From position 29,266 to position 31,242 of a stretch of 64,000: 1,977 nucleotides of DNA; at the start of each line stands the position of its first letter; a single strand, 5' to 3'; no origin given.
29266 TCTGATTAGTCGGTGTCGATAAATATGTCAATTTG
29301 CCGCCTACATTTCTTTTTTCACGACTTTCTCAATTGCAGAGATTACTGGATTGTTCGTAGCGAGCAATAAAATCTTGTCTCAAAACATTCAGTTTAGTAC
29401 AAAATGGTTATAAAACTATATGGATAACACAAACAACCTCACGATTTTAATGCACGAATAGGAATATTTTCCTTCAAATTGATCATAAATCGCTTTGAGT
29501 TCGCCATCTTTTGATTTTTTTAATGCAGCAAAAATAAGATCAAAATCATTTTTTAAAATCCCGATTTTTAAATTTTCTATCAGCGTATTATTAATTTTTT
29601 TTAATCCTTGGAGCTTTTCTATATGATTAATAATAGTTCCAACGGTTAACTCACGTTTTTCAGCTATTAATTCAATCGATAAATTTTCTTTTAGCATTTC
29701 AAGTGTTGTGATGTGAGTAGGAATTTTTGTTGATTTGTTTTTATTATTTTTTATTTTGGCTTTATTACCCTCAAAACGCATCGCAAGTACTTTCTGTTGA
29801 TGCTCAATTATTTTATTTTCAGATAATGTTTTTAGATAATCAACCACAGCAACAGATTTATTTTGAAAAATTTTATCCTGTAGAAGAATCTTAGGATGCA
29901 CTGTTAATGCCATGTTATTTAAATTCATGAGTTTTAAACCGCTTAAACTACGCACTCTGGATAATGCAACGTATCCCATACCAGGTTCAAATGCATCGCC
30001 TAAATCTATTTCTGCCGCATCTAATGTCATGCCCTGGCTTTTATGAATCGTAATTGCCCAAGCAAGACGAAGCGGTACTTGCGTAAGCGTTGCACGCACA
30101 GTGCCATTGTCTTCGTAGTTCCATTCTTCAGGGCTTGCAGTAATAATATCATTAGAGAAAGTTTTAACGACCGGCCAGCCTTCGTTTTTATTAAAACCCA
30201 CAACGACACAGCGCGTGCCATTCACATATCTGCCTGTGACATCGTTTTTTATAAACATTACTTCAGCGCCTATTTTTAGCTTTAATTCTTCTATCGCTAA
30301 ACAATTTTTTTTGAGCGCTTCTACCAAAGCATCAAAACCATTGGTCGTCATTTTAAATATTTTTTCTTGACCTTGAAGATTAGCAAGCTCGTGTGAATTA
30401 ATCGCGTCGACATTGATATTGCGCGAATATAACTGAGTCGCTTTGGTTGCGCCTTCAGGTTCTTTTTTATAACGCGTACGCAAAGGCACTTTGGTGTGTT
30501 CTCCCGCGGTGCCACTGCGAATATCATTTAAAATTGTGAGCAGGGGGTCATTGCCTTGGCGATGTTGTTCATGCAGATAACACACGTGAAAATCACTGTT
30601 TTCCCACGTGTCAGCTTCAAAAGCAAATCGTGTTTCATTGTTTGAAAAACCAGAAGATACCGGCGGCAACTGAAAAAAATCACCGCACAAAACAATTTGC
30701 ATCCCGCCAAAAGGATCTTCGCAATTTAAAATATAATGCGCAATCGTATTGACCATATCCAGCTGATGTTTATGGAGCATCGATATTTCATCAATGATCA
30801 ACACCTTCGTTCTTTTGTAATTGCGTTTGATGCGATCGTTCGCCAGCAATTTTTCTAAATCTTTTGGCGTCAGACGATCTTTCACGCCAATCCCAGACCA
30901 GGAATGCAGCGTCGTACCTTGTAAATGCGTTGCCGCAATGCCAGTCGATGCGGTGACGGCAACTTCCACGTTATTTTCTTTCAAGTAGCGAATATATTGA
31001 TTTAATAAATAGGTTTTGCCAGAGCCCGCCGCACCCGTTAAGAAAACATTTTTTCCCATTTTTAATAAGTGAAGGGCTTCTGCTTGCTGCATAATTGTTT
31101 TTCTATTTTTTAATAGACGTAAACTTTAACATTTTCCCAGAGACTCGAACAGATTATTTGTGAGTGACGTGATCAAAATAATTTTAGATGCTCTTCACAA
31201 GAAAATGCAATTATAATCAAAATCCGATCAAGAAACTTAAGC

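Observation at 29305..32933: Helicase-Fic two-gene island abutting the tmRNA 3' end, bounded by 50-bp direct repeats and followed by a Fic gene remnant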

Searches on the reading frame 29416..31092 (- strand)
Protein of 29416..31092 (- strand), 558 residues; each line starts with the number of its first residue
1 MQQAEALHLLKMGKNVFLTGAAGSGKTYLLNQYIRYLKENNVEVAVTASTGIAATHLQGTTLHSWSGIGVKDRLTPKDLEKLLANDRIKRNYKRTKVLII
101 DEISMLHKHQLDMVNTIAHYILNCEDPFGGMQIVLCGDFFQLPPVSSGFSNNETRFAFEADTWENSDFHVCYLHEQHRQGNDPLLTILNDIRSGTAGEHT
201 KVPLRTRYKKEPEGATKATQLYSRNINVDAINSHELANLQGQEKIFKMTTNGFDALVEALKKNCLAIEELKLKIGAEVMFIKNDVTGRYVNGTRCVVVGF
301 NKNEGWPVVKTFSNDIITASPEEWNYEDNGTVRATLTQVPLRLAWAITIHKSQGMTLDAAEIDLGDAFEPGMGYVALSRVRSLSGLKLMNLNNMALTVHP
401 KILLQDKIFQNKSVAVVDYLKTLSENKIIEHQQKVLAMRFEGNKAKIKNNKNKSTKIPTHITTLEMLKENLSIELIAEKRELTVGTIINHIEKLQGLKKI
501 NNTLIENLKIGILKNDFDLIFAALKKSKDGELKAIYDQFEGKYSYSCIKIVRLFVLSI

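Call 7: search_protein_families(library=pfam, proteins=[window:29416-31092:-], max_evalue=0.01)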
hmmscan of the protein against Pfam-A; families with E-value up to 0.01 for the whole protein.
window:29416-31092:- (558 aa): 22 families
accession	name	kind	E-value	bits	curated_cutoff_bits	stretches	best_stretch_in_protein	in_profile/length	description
PF05970.20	PIF1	-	1.3e-38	133.3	25.9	1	11-181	20-191/223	PIF1-like helicase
PF13604.12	AAA_30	-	3.4e-16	60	27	1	2-197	5-174/191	AAA domain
PF14493.12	HTH_40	-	2.2e-15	57.1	27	1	459-552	1-89/89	Helix-turn-helix domain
PF13245.12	AAA_19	-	3.8e-15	56.7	25.1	1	3-145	1-132/134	AAA domain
PF13401.12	AAA_22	-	3.3e-10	40.8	27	1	15-137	7-122/130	AAA domain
PF21530.3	Pif1_2B_dom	-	3e-09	36.9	23.9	1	256-300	2-47/47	DNA helicase Pif1, 2B domain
PF02689.20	Herpes_Helicase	-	5.1e-07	28.5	27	1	346-399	732-786/808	Helicase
PF07728.20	AAA_5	-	2.9e-06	27.8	22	1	15-118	1-90/139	AAA domain (dynein-related subfamily)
PF03266.21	NTPase_1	-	1.7e-05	25.2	23.9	1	15-45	1-31/168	NTPase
PF01443.25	Viral_helicase1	-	2.8e-05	24.5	21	1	18-117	3-82/228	Viral superfamily 1 RNA helicase core domain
PF00270.35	DEAD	-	7.7e-05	22.9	26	0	3-49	4-53/167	DEAD/DEAH box helicase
PF13173.12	AAA_14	-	0.00023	21.6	27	1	14-108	3-76/129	AAA domain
PF13191.12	AAA_16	-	0.00029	21.8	32.6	1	13-45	24-56/167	AAA ATPase domain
PF12775.13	AAA_7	-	0.00065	19.7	25.8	1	8-59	28-80/181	P-loop containing dynein motor region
PF07693.20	KAP_NTPase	-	0.00073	19.3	20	1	16-193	23-77/293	KAP family P-loop domain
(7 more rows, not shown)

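Call 9: search_protein_families(library=padloc, proteins=[window:29416-31092:-], max_evalue=0.01)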
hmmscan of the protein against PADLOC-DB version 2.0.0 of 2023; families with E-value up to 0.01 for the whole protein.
window:29416-31092:- (558 aa): 12 families
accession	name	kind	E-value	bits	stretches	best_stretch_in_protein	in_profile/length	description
PDLC05065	PDC-S68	-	2.2e-19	66.8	2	2-148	609-748/1221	-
PDLC05064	PDC-S68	-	1.2e-17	61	1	17-148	704-827/1273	-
PDLC01734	typeIV_RecD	-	4.6e-16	56.2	1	3-354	344-680/763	RecD_0_IVD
PDLC04475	PDC-M16A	-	5e-15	53.1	1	9-194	26-231/721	-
PDLC01148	RecD_like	-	5.8e-15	52.6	1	3-149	318-449/719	RecD/Tra ATPase fused to N-terminal HHH domain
PDLC04476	PDC-M16A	-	4.3e-12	43.2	1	15-152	26-187/691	-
PDLC05035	PDC-S53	-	2.3e-10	37.2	2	11-193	508-659/900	-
PDLC05066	PDC-S68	-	2.6e-09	33.7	1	3-148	583-724/1202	-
PDLC04140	mad8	-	4.4e-06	24.4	1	10-43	24-59/314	mads_8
PDLC04474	PDC-M16A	-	4.6e-06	23.3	1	9-146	230-379/917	-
PDLC04472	PDC-M16A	-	4.1e-05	20.1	1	13-108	239-346/930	-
PDLC00135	GajB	-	0.00079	16.4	1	4-44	11-51/603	UrvD helicase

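Call 10: search_protein_families(library=ncbifam, proteins=[window:29416-31092:-], max_evalue=0.01)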
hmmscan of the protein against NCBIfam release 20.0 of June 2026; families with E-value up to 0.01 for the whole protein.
window:29416-31092:- (558 aa): 11 families
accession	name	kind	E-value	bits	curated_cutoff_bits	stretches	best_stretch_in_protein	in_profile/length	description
TIGR01448.2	helicase_RecD2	equivalog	2.4e-22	78.9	500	1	2-355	320-651/713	SF1B family DNA helicase RecD2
TIGR02768.1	TraA_Ti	equivalog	1.2e-16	60.2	590.45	2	6-148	367-492/751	Ti-type conjugative transfer relaxase TraA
TIGR01447.1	recD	equivalog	1.8e-15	56.6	310.15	1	13-357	163-539/597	exodeoxyribonuclease V subunit alpha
NF010464.0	PRK13889.1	subfamily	2.6e-11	42.2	1015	1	2-382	350-695/992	conjugal transfer relaxase TraA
TIGR03015.1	pepcterm_ATPase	hypoth_equivalog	0.00039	20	324.5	1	16-119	46-148/269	XrtA/PEP-CTERM system-associated ATPase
NF038214.1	IS21_help_AAA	equivalog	0.00071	19.3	200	0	5-31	82-108/232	IS21-like element helper ATPase IstB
NF010402.0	PRK13826.1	subfamily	0.0011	16.9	1317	0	343-382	692-731/1102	Dtr system oriT relaxase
NF010248.0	PRK13695.1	equivalog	0.0019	17.9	156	0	15-45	5-35/180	NTPase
TIGR03420.1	DnaA_homol_Hda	equivalog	0.0022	17.6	194.8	0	9-46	34-71/226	DnaA regulatory inactivator Hda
NF010342.0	PRK13768.1-5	equivalog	0.0028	17.6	414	0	16-47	4-35/255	GTPase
NF008127.0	PRK10875.1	equivalog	0.0077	14.8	671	0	343-371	542-570/619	exodeoxyribonuclease V subunit alpha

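Call 24: find_encoding_contigs(protein=window:29416-31092:-, flank=10000, max_places=10)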
Protein window:29416-31092:- (558 aa): 1 contig read that carries it; 1 place shown.
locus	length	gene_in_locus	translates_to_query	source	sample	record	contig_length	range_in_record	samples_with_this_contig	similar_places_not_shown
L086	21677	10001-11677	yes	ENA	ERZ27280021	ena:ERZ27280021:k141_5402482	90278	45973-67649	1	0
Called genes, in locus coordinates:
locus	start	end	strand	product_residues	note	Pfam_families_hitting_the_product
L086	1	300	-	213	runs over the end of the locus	PF02592:Vut_1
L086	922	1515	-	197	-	PF02627:CMD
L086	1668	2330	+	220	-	PF01177:Asp_Glu_race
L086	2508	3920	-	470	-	-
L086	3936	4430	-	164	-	-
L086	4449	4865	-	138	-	PF01475:FUR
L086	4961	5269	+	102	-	PF04355:BamE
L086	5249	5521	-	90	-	PF03658:Ub-RnfH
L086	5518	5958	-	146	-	PF10604:Polyketide_cyc2 (faint), PF03364:Polyketide_cyc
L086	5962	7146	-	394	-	-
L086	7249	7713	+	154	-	PF01668:SmpB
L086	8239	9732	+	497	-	PF02661:Fic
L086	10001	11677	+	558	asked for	PF02689:Herpes_Helicase (faint), PF05970:PIF1, PF07728:AAA_5 (weak), PF13245:AAA_19, PF13401:AAA_22, PF13604:AAA_30, PF21530:Pif1_2B_dom, PF14493:HTH_40, +1 more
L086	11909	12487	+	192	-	PF04011:LemA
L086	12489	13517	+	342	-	PF05569:Peptidase_M56 (faint), PF01435:Peptidase_M48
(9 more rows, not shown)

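Call 26: find_homologous_proteins(query=window:29416-31092:-, max_evalue=1e-10)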
Query window:29416-31092:- (558 aa): 8000 proteins with E <= 1e-10 among 8000 candidates; the best 120 are listed.
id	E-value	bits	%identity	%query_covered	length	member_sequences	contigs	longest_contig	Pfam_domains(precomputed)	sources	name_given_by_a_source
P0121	0.0e+0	1251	100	100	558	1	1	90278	PF03266.22,PF05970.21,PF13604.13,PF13245.13,PF14493.13,PF13401.13,PF02689.21,PF21530.4,PF07728.21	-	-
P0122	2.0e-290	982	80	100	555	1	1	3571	PF13173.13,PF03266.22,PF05970.21,PF01443.25,PF13604.13,PF13245.13,PF14493.13,PF13401.13,PF02689.21,PF21530.4,PF07728.21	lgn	-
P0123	2.0e-288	976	79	100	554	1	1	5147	PF03266.22,PF05970.21,PF01443.25,PF13604.13,PF13245.13,PF14493.13,PF13401.13,PF02689.21,PF21530.4,PF07728.21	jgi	jgi:hypothetical protein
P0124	1.3e-287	973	77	99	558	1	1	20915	PF03266.22,PF05970.21,PF01443.25,PF13604.13,PF13245.13,PF14493.13,PF13401.13,PF02689.21,PF21530.4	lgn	-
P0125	4.9e-287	971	79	99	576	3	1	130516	PF05970.21,PF13604.13,PF13245.13,PF14493.13,PF13401.13,PF02689.21,PF21530.4,PF07728.21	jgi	-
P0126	1.8e-286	969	79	99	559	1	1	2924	PF03266.22,PF05970.21,PF01443.25,PF13604.13,PF13245.13,PF14493.13,PF13401.13,PF02689.21,PF21530.4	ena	-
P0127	7.0e-285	964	78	99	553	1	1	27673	PF03266.22,PF05970.21,PF13604.13,PF13245.13,PF14493.13,PF13401.13,PF02689.21,PF21530.4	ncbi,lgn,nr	ncbi:MAG: AAA family ATPase [Coxiellaceae bacterium]|nr:AAA family ATPase [Coxiellaceae bacterium]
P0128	7.3e-284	961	79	100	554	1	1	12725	PF03266.22,PF05970.21,PF13604.13,PF13245.13,PF14493.13,PF13401.13,PF02689.21,PF21530.4,PF07728.21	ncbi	-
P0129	1.2e-283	960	77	99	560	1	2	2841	PF03266.22,PF05970.21,PF01443.25,PF13604.13,PF13245.13,PF14493.13,PF13401.13,PF02689.21,PF21530.4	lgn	-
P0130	1.3e-283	960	76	99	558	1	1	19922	PF03266.22,PF05970.21,PF01443.25,PF13604.13,PF13245.13,PF14493.13,PF13401.13,PF02689.21,PF21530.4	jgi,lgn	-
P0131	1.6e-283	959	77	99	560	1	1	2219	PF03266.22,PF05970.21,PF01443.25,PF13604.13,PF13245.13,PF14493.13,PF13401.13,PF02689.21,PF21530.4,PF07728.21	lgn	-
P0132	1.7e-282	956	78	99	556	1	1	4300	PF03266.22,PF05970.21,PF01443.25,PF13604.13,PF13245.13,PF14493.13,PF13401.13,PF02689.21,PF21530.4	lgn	-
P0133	1.3e-281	953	78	99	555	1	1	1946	PF03266.22,PF05970.21,PF01443.25,PF13604.13,PF13245.13,PF14493.13,PF13401.13,PF02689.21,PF21530.4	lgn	-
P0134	4.9e-281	951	78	99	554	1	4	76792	PF03266.22,PF05970.21,PF01443.25,PF13604.13,PF13245.13,PF14493.13,PF13401.13,PF02689.21,PF21530.4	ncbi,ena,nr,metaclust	ncbi:MAG: hypothetical protein A3F13_06180 [Gammaproteobacteria bacterium RIFCSPHIGHO2_12_FULL_40_19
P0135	8.2e-281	951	76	99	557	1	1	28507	PF03266.22,PF05970.21,PF01443.25,PF13604.13,PF13245.13,PF14493.13,PF13401.13,PF02689.21,PF21530.4,PF07728.21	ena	-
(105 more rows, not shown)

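Call 28: find_related_loci(query=window:29416-31092:-, collection=metagenome_contigs, flank=10000)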
Query window:29416-31092:- (558 aa) in metagenome_contigs; peptide patterns used: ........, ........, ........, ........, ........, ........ (x = any residue, [..] = any of these).
70 stretches matched a pattern; 2 encode a relative of the query (tblastn E <= 1e-3); 2 distinct loci.
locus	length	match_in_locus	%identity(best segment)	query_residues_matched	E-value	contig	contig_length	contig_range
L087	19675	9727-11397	76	1-555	0e+0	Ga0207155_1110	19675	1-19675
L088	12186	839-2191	80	1-451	0e+0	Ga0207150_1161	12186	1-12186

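Call 36: find_encoding_contigs(protein=P0125, flank=8000, max_places=4)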
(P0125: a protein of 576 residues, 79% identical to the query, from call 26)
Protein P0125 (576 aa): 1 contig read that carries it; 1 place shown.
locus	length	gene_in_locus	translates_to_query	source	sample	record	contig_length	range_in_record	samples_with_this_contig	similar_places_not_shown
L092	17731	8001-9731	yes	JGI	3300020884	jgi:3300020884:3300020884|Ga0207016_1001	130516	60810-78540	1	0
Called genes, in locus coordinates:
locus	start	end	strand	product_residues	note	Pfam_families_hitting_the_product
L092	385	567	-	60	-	-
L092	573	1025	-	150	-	-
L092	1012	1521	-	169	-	PF13707:RloB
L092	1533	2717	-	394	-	PF13304:AAA_21, PF13175:AAA_15 (weak)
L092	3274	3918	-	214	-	PF26549:Tricorn_N (faint), PF07676:PD40 (faint)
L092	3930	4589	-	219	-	-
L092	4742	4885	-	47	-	-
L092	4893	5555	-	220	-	PF19570:DUF6088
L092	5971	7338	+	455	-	PF01554:MatE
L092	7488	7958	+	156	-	PF00578:AhpC-TSA, PF08534:Redoxin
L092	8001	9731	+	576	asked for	PF02689:Herpes_Helicase (faint), PF05970:PIF1, PF13604:AAA_30, PF07728:AAA_5 (weak), PF13245:AAA_19, PF13401:AAA_22, PF21530:Pif1_2B_dom, PF14493:HTH_40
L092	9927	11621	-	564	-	PF00072:Response_reg, PF00990:GGDEF, PF00563:EAL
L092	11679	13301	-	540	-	PF03707:MHYT, PF00512:HisKA (weak), PF02518:HATPase_c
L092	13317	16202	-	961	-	PF00072:Response_reg, PF00512:HisKA (faint), PF13185:GAF_2 (weak), PF00989:PAS, PF08448:PAS_4, PF13426:PAS_9 (weak), PF02518:HATPase_c, PF00072:Response_reg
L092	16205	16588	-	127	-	PF00072:Response_reg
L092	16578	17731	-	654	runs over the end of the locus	PF00989:PAS, PF08448:PAS_4, PF13188:PAS_8, PF13426:PAS_9, PF00989:PAS, PF08448:PAS_4, PF13426:PAS_9, PF00512:HisKA, +5 more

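Call 37: find_encoding_contigs(protein=P0134, flank=8000, max_places=4)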
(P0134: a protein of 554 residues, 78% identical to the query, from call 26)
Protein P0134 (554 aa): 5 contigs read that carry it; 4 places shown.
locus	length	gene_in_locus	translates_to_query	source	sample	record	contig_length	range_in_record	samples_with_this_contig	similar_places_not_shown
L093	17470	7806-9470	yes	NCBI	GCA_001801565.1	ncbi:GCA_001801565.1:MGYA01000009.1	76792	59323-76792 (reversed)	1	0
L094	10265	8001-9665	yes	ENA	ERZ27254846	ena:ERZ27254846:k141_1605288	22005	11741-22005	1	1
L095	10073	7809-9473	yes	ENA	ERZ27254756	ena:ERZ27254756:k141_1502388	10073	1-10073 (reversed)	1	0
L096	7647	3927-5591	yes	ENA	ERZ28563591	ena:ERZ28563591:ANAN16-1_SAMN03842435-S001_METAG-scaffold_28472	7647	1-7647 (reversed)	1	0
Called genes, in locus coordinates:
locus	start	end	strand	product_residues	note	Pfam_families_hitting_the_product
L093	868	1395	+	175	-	PF00293:NUDIX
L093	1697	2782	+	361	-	PF19086:Terpene_syn_C_2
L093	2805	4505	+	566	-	PF00067:p450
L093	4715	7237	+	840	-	-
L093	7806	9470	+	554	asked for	PF01443:Viral_helicase1 (faint), PF02689:Herpes_Helicase (faint), PF05970:PIF1, PF13245:AAA_19, PF13401:AAA_22, PF13604:AAA_30, PF21530:Pif1_2B_dom (weak), PF14493:HTH_40, +1 more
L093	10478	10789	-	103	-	-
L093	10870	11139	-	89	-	-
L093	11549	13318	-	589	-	PF02518:HATPase_c (weak), PF13589:HATPase_c_3, PF01119:DNA_mis_repair, PF08676:MutL_C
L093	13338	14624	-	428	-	PF00083:Sugar_tr, PF07690:MFS_1, PF13347:MFS_2 (weak), PF07690:MFS_1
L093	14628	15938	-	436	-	PF11741:AMIN, PF01520:Amidase_3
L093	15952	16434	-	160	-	PF02367:TsaE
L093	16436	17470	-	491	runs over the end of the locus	PF03853:YjeF_N, PF01256:Carb_kinase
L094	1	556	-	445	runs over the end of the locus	PF00083:Sugar_tr, PF07690:MFS_1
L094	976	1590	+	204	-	PF00293:NUDIX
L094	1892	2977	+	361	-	PF19086:Terpene_syn_C_2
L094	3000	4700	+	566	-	PF00067:p450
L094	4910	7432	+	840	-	-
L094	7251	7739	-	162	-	-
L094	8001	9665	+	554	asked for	PF01443:Viral_helicase1 (faint), PF02689:Herpes_Helicase (faint), PF05970:PIF1, PF13245:AAA_19, PF13401:AAA_22, PF13604:AAA_30, PF21530:Pif1_2B_dom (weak), PF14493:HTH_40, +1 more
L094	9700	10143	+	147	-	PF01757:Acyl_transf_3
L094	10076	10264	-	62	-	?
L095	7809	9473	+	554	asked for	PF01443:Viral_helicase1 (faint), PF02689:Herpes_Helicase (faint), PF05970:PIF1, PF13245:AAA_19, PF13401:AAA_22, PF13604:AAA_30, PF21530:Pif1_2B_dom (weak), PF14493:HTH_40, +1 more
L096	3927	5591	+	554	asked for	PF01443:Viral_helicase1 (faint), PF02689:Herpes_Helicase (faint), PF05970:PIF1, PF13245:AAA_19, PF13401:AAA_22, PF13604:AAA_30, PF21530:Pif1_2B_dom (weak), PF14493:HTH_40, +1 more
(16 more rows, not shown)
